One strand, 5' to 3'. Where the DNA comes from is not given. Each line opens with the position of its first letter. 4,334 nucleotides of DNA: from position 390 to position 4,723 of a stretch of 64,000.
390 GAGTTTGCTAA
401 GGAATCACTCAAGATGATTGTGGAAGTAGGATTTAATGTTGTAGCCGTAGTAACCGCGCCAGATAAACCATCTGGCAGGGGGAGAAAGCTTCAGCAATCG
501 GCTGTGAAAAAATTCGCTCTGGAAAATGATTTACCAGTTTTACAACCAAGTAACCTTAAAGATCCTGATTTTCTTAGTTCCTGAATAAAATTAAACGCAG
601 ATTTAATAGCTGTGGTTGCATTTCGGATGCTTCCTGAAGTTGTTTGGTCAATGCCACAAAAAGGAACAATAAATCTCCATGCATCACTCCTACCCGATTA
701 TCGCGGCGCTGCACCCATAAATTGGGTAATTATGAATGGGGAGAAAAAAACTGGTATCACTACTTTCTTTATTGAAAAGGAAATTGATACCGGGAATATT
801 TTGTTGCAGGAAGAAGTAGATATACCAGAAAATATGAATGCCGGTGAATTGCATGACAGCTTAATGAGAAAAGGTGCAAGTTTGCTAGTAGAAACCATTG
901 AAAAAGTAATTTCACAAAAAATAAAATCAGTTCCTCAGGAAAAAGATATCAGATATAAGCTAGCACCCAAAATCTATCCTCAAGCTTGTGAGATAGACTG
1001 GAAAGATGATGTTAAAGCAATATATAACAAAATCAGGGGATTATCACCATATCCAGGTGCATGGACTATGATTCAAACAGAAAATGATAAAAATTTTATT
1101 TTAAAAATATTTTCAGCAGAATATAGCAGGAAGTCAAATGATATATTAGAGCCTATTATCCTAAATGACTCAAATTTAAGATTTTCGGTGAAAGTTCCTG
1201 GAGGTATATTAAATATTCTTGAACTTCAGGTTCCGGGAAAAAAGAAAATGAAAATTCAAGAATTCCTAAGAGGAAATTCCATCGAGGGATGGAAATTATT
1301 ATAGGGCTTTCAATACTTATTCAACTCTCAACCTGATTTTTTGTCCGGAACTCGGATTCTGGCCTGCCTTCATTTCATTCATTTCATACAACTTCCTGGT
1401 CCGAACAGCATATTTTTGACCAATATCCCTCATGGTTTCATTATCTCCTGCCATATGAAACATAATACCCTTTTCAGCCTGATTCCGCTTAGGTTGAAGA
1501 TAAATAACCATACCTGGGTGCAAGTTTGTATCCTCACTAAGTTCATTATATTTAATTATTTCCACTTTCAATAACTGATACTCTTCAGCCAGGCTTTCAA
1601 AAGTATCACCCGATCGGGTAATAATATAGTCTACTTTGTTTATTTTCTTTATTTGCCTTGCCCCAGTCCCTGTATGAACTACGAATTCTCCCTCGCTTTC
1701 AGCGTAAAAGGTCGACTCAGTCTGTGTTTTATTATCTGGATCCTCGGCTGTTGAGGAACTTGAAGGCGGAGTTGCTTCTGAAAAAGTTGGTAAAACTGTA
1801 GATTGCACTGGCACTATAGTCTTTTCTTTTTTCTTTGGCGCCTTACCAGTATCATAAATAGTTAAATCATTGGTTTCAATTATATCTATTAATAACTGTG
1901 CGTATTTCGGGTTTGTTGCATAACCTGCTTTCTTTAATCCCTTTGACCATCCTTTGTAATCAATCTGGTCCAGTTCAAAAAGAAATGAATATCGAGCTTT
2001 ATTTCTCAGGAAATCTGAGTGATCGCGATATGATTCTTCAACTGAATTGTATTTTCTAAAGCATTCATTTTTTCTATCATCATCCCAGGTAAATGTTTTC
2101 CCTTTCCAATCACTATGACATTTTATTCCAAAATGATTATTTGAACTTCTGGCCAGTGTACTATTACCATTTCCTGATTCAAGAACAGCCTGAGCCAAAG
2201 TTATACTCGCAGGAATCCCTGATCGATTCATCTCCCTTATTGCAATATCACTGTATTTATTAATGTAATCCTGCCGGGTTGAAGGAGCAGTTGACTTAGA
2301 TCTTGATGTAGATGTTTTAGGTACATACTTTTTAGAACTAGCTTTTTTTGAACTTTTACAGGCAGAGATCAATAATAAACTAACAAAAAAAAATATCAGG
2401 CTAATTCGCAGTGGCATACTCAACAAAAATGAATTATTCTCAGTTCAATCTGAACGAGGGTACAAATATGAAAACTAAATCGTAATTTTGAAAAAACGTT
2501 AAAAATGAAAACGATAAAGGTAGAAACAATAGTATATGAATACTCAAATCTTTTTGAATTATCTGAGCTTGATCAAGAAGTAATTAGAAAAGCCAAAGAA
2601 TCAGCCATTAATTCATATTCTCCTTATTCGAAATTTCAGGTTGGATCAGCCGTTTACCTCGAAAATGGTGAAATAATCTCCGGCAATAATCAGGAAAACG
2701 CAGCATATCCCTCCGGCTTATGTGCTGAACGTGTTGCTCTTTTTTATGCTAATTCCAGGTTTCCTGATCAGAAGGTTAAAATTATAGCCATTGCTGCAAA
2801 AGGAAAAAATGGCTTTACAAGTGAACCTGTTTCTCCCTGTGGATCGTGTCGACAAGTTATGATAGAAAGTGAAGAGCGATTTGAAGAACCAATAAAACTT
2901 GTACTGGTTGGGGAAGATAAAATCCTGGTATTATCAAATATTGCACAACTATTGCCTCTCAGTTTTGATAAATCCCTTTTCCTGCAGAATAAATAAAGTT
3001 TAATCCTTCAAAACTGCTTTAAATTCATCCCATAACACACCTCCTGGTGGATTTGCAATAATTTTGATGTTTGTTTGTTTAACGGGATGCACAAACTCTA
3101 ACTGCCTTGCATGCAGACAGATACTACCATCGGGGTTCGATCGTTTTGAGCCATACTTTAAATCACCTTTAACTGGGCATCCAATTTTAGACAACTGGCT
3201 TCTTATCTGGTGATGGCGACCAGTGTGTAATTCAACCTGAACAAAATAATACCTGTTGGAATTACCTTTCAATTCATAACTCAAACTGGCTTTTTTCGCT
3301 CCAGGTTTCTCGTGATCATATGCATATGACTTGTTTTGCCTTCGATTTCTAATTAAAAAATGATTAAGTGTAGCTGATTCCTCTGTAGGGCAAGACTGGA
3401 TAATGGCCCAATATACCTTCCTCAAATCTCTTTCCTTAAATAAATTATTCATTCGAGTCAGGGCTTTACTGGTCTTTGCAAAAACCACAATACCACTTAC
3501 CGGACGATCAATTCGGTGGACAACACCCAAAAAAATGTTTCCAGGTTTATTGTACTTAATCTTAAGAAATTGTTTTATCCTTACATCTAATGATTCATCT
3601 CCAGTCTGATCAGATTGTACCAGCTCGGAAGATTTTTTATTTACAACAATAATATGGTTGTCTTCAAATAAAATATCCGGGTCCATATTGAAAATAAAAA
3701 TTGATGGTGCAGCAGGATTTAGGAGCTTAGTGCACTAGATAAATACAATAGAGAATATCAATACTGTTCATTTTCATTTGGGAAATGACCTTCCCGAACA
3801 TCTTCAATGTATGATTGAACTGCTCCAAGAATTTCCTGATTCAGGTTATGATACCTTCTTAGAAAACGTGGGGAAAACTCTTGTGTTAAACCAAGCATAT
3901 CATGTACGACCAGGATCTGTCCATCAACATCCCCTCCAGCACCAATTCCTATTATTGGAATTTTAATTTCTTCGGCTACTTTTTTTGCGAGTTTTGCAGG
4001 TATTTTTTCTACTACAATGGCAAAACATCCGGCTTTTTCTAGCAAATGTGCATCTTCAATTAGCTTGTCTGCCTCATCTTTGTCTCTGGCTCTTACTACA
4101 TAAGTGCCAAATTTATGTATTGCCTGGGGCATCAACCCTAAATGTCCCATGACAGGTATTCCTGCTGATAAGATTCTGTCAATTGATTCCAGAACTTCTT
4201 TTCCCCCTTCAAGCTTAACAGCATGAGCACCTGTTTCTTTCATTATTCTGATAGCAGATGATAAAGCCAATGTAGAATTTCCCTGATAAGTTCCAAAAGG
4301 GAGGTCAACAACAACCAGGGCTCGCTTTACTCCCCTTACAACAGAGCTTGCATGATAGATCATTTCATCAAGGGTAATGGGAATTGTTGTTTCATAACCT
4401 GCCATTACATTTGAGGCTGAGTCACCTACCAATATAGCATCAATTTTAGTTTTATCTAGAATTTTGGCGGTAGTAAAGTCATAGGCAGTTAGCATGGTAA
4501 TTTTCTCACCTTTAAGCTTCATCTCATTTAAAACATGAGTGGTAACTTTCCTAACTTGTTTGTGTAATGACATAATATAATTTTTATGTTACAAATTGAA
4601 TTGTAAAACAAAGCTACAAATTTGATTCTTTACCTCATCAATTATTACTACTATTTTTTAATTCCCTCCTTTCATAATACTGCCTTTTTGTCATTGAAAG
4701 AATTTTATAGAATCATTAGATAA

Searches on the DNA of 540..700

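Call 92: search_rna_families(source=window, start=540, end=700, threshold=evalue, max_evalue=5)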
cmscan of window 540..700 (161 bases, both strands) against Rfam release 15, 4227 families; matches with E-value up to 5: 0.
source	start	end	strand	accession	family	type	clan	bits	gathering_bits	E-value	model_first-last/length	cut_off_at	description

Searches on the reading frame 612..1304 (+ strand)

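Call 88: search_protein_families(library=pfam, proteins=[window:612-1304:+], max_evalue=0.00001)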
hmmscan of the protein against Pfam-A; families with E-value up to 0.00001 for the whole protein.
window:612-1304:+ (230 aa): 2 families
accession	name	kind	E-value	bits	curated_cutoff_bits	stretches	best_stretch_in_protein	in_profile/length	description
PF00551.24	Formyl_trans_N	-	3.1e-24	86.1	26.1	1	5-96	90-181/181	Formyl transferase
PF02911.23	Formyl_trans_C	-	1.3e-20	73.8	21.1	1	120-222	1-99/100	Formyl transferase, C-terminal domain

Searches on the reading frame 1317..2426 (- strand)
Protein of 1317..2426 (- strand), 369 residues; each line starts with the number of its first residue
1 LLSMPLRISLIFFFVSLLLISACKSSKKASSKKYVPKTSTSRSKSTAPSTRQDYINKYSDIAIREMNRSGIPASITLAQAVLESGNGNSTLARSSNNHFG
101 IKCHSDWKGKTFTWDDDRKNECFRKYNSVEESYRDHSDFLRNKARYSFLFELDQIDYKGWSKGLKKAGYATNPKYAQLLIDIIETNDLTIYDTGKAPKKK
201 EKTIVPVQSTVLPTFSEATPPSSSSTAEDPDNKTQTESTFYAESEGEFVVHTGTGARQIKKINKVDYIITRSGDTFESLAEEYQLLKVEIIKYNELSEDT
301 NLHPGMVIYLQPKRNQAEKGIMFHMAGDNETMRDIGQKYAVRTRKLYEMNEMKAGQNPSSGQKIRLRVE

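Call 88: search_protein_families(library=pfam, proteins=[window:1317-2426:-], max_evalue=0.00001)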
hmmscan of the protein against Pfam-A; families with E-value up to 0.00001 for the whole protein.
window:1317-2426:- (369 aa): 2 families
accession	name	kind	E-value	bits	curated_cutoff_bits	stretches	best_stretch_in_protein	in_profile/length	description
PF01832.25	Glucosaminidase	-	7e-41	140.2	30.2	1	60-188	2-123/123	Mannosyl-glycoprotein endo-beta-N-acetylglucosaminidase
PF01476.26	LysM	-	1.9e-11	44.1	20.9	1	271-309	4-41/43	LysM domain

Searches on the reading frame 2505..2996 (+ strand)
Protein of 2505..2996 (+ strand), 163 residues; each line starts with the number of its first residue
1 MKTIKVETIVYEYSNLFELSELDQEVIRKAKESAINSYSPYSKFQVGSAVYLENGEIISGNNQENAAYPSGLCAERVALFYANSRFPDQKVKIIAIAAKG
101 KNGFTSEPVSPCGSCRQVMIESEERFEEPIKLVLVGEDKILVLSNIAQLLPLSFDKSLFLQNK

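Call 88: search_protein_families(library=pfam, proteins=[window:2505-2996:+], max_evalue=0.00001)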
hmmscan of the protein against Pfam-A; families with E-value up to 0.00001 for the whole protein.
window:2505-2996:+ (163 aa): 2 families
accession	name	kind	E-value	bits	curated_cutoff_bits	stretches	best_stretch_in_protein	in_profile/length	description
PF00383.29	dCMP_cyt_deam_1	-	3.9e-16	59.2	25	1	21-123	2-94/102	Cytidine and deoxycytidylate deaminase zinc-binding region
PF08211.18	dCMP_cyt_deam_2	-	1.2e-09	38.9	25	1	20-84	39-102/130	Cytidine and deoxycytidylate deaminase zinc-binding region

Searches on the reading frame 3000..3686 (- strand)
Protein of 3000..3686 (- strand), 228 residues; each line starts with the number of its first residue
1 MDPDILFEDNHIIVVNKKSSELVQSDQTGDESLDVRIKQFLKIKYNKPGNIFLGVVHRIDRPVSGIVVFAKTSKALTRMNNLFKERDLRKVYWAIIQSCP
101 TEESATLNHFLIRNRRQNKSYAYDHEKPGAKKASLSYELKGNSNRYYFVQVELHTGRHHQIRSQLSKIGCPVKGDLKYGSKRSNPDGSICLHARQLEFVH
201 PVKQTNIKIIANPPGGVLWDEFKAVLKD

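Call 88: search_protein_families(library=pfam, proteins=[window:3000-3686:-], max_evalue=0.00001)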
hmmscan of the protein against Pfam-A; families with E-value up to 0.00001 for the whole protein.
window:3000-3686:- (228 aa): 1 family
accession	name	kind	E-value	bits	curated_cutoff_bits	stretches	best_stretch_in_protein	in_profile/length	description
PF00849.27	PseudoU_synth_2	-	7.6e-32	111.1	26.8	1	11-166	1-151/152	RNA pseudouridylate synthase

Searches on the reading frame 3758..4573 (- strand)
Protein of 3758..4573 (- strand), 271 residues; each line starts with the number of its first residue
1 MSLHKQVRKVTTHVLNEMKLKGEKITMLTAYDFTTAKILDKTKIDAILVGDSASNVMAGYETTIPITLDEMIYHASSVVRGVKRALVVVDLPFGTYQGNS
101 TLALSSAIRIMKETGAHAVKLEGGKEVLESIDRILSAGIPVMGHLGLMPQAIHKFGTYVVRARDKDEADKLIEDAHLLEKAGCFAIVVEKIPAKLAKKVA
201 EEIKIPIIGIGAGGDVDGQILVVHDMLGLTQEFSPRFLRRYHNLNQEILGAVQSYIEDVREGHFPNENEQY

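Call 88: search_protein_families(library=pfam, proteins=[window:3758-4573:-], max_evalue=0.00001)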
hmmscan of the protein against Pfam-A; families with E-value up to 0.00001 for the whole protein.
window:3758-4573:- (271 aa): 2 families
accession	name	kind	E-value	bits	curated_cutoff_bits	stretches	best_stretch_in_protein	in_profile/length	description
PF02548.21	Pantoate_transf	-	7.6e-113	376.7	28.7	1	9-267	1-259/259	Ketopantoate hydroxymethyltransferase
PF13714.12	PEP_mutase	-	4.8e-08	33.3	31.5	1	17-126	3-109/240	Phosphoenolpyruvate phosphomutase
